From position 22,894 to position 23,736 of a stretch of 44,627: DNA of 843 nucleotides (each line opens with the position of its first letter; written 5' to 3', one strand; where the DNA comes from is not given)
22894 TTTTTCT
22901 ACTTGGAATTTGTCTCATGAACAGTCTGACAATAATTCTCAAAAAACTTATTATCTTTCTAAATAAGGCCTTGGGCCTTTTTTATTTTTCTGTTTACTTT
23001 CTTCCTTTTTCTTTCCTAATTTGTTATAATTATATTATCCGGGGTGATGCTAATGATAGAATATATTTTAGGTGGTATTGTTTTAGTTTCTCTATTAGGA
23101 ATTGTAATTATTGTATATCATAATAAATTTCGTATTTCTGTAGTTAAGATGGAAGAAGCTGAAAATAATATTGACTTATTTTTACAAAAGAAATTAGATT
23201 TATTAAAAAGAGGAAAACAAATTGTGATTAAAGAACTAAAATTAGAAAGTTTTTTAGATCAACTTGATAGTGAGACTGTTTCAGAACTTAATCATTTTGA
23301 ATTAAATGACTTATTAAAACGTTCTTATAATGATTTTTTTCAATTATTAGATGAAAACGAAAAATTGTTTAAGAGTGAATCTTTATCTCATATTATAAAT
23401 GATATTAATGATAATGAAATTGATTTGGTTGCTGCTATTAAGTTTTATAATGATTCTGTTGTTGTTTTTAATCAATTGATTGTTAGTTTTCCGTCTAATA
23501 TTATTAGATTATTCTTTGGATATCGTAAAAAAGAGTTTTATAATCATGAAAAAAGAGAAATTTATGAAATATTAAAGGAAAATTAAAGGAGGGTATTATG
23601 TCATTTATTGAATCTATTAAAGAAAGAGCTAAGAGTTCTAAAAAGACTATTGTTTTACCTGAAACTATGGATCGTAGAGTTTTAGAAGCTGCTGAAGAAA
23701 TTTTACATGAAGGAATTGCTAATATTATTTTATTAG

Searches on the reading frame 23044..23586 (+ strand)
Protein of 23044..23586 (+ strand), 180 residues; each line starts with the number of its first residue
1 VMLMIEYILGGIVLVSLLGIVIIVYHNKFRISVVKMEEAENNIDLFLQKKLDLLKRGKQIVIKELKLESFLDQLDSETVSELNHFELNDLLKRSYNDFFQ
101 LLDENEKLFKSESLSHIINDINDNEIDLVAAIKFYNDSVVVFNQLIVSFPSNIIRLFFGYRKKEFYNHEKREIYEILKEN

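Call 52: search_protein_families(library=pfam, proteins=[window:23044-23586:+], max_evalue=0.00001)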
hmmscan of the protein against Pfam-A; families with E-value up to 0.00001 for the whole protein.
window:23044-23586:+ (180 aa): 1 family
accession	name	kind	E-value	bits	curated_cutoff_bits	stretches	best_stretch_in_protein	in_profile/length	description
PF04011.17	LemA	-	6.1e-10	39.6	26.2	1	86-172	55-141/149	LemA family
